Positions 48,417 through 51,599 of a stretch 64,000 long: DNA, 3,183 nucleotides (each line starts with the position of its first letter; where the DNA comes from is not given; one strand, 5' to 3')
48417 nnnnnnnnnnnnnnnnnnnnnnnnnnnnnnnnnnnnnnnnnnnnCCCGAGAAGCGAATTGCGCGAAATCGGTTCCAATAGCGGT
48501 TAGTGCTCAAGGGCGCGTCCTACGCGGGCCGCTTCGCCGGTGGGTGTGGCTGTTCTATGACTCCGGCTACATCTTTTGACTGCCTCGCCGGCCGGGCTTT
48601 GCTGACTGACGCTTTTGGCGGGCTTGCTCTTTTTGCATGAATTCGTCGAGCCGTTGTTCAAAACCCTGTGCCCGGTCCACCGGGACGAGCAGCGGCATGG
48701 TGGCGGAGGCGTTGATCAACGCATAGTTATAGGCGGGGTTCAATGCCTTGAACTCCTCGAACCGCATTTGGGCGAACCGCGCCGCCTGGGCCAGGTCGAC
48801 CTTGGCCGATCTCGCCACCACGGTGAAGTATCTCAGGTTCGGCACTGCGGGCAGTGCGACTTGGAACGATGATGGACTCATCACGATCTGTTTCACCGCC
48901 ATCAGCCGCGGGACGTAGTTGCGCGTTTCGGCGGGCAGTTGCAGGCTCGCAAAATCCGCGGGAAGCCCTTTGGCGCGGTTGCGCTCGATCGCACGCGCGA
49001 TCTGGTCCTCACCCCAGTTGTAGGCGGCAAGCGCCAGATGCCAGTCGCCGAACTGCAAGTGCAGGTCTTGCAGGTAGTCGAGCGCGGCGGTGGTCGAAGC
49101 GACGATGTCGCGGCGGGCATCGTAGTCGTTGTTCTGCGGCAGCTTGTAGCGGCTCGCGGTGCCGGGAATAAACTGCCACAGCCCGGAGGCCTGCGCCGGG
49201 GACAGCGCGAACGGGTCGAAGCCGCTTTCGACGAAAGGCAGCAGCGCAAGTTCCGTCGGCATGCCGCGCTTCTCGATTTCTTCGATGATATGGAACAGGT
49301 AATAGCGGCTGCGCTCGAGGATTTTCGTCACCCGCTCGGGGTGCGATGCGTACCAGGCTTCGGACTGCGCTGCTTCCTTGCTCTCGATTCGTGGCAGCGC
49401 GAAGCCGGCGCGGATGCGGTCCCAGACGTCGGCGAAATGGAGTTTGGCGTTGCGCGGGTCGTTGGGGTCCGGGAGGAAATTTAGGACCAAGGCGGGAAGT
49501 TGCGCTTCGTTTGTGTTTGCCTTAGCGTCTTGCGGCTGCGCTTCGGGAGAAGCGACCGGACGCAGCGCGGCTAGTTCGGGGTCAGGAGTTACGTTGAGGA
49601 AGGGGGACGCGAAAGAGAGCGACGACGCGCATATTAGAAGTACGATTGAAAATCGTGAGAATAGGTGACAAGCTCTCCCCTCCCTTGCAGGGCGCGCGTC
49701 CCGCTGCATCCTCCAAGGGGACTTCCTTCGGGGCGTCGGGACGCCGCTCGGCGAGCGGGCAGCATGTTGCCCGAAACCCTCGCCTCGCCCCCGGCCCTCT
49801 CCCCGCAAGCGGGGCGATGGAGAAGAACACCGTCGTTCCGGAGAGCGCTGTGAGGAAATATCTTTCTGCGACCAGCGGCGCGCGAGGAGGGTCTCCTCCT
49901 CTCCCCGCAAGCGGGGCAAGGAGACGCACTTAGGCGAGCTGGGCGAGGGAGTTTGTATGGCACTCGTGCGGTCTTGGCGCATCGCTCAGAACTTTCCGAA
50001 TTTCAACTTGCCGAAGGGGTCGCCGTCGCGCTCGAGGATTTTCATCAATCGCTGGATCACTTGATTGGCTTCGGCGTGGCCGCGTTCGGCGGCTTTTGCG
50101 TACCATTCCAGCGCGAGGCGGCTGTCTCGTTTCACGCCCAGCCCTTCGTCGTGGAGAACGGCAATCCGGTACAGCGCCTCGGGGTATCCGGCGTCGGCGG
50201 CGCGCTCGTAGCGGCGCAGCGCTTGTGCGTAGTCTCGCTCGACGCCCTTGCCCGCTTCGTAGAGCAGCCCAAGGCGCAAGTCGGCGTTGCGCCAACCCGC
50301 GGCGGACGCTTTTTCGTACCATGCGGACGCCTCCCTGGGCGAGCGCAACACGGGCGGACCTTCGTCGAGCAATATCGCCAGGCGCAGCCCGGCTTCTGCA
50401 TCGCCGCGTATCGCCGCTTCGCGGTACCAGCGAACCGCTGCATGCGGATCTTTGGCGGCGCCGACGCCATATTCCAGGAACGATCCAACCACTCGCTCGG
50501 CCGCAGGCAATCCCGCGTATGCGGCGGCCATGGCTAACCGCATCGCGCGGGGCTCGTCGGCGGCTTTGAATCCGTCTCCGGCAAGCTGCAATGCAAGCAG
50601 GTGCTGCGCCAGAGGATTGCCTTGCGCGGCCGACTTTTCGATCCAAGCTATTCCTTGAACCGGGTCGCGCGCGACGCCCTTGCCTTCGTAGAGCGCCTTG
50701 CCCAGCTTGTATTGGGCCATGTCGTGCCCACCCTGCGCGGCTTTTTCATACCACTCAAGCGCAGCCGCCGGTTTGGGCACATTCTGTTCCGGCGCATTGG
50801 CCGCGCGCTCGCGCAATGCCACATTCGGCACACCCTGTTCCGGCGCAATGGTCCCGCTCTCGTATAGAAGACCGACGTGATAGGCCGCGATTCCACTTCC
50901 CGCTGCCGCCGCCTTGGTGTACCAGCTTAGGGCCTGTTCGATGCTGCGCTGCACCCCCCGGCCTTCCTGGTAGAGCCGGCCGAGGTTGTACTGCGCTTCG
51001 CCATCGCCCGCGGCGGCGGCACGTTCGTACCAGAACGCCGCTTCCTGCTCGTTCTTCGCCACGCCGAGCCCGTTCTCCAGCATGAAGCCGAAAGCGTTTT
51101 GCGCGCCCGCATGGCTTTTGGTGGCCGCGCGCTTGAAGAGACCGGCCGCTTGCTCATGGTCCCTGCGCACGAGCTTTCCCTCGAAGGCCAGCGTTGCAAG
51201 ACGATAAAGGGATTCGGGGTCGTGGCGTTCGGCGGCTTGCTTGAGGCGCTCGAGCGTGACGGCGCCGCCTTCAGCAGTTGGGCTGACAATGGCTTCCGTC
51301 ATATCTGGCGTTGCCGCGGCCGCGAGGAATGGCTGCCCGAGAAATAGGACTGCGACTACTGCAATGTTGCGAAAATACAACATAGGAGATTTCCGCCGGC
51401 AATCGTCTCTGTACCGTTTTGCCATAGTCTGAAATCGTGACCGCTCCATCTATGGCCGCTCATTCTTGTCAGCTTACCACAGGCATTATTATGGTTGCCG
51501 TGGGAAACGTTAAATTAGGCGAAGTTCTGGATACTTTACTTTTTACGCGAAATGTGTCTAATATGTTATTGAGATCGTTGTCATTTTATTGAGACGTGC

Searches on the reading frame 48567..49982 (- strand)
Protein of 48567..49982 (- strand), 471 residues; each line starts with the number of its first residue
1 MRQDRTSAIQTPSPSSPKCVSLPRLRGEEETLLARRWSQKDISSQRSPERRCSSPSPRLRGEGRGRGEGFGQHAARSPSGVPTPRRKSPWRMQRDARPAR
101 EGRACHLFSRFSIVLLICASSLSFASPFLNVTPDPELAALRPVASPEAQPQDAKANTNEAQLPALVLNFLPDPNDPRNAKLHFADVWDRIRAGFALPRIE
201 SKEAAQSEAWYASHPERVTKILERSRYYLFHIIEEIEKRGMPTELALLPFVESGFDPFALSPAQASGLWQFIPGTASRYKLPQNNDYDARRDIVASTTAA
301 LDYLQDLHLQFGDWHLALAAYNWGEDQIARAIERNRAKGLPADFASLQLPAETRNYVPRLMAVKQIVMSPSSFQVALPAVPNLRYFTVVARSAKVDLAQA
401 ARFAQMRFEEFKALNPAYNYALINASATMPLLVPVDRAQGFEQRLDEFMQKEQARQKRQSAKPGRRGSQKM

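Call 6: search_protein_families(library=ncbifam, proteins=[window:48567-49982:-])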
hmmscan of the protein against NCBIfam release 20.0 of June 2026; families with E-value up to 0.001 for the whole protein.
window:48567-49982:- (471 aa): 3 families
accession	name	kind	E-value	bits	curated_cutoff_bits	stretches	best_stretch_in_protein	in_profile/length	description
NF008050.0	PRK10783.1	equivalog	4.2e-69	233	508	1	184-448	60-325/457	murein transglycosylase D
NF047373.1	BB0259_flg_lyt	exception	2.2e-07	30.1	234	1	252-361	573-682/705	flagellar assembly lytic transglycosylase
NF008631.0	PRK11619.1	equivalog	3.1e-05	22.5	536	1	251-363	503-620/644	murein transglycosylase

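Call 7: search_protein_families(library=pfam, proteins=[window:48567-49982:-])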
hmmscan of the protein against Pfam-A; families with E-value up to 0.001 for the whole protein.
window:48567-49982:- (471 aa): 1 family
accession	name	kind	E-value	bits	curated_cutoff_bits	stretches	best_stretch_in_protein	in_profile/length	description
PF01464.25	SLT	-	3.1e-25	88.5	21.3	1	238-338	10-111/117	Transglycosylase SLT domain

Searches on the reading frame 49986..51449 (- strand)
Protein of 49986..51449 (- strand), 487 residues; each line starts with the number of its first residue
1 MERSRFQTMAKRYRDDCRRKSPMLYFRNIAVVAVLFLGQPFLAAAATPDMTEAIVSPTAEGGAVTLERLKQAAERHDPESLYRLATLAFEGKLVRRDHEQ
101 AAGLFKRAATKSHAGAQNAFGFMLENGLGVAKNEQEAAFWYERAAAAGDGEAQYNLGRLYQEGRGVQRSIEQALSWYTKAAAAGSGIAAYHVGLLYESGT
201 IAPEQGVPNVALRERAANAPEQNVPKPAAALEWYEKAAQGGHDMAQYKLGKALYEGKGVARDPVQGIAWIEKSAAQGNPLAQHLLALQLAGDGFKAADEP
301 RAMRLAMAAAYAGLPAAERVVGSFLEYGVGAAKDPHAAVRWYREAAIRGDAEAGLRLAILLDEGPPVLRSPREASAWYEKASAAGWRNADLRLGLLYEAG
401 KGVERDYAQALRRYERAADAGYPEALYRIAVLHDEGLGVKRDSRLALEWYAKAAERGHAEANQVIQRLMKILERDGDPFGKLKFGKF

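Call 6: search_protein_families(library=ncbifam, proteins=[window:49986-51449:-])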
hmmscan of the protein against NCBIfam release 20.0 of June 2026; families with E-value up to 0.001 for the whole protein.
window:49986-51449:- (487 aa): 4 families
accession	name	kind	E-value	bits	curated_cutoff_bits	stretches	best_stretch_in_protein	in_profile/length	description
NF033786.1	phenyl_MerG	equivalog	4.1e-31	108.6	350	3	160-286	75-189/217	phenylmercury resistance protein MerG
NF047621.1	FlgprotMotXVib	equivalog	3.2e-19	69.3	330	3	119-189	77-147/211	flagellar protein MotX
NF045484.1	TransRegExoR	equivalog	4.2e-13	49.1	450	0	397-468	131-206/267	exopolysaccharide production regulator ExoR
NF038194.1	AlgK_TPR_lipo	equivalog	1.4e-12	47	700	1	66-175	286-394/448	alginate biosynthesis TPR repeat lipoprotein AlgK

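Call 7: search_protein_families(library=pfam, proteins=[window:49986-51449:-])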
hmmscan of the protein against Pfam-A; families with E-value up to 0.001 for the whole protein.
window:49986-51449:- (487 aa): 2 families
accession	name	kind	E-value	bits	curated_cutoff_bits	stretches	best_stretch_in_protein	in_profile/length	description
PF08238.18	Sel1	-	1.6e-65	215.6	30.7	7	151-185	2-36/36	Sel1 repeat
PF23310.1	TPR_27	-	1.9e-10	40.8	27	0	415-465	20-67/110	Plant tetratrico peptide repeats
